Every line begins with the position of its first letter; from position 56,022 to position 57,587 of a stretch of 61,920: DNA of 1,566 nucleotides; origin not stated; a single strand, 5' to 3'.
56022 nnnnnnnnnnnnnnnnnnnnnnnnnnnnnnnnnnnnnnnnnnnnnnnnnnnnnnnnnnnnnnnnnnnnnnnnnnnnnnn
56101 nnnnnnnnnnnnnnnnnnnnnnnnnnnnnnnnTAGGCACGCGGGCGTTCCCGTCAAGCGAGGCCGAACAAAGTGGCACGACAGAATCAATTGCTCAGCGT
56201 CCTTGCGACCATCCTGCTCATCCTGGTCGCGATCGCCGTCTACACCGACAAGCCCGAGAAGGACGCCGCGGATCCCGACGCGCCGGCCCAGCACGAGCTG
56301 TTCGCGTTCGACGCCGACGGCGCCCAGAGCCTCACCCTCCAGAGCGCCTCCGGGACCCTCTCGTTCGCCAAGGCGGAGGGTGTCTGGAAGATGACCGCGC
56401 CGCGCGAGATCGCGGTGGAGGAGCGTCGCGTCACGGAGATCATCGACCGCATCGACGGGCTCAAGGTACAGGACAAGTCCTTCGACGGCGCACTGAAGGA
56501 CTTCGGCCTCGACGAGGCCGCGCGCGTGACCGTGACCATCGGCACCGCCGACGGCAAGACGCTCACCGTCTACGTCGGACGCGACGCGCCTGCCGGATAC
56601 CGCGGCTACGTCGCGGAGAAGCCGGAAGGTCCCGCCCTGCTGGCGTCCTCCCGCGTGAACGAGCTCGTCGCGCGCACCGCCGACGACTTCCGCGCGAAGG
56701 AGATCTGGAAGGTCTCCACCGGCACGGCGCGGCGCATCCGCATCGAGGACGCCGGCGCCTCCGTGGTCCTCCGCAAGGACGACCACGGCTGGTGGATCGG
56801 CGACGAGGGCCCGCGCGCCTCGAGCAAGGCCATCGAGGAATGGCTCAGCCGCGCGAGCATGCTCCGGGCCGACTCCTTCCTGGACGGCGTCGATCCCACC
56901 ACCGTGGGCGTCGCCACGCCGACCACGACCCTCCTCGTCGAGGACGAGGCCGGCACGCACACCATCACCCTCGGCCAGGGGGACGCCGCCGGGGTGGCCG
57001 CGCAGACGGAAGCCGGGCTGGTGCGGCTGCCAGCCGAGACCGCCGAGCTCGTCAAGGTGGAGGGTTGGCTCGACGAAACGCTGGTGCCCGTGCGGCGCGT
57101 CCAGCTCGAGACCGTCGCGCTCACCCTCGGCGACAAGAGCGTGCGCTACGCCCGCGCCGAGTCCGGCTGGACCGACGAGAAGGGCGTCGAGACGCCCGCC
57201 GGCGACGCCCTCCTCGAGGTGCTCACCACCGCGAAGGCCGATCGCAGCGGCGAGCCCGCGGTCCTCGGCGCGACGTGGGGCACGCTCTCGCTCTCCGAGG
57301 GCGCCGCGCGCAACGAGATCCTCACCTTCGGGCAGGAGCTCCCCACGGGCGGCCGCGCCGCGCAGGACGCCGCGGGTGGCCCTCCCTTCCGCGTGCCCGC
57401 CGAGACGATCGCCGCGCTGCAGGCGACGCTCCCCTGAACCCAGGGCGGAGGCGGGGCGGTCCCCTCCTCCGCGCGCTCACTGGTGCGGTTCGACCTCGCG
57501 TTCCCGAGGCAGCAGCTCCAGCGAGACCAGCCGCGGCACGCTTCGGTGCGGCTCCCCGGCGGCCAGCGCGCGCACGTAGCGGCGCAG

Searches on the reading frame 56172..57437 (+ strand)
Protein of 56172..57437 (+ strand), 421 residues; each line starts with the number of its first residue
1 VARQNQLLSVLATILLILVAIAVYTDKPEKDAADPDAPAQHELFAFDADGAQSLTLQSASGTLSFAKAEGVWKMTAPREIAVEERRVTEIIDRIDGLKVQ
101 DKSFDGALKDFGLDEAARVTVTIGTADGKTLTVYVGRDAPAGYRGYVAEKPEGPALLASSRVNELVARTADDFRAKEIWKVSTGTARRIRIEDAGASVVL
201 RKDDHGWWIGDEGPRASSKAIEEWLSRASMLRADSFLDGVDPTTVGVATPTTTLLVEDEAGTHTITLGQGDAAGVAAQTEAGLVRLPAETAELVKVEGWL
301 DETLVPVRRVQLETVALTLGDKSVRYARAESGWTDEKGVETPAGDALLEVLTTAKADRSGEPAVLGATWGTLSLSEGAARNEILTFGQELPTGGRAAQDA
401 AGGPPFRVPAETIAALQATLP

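Call 76: search_protein_families(library=pfam, proteins=[window:56172-57437:+], max_evalue=0.001)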
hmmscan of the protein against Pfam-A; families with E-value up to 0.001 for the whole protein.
window:56172-57437:+ (421 aa): 1 family
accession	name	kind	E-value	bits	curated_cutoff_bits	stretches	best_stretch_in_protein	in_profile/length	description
PF14238.11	DUF4340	-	2e-28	100.3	25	2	72-238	1-169/183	Domain of unknown function (DUF4340)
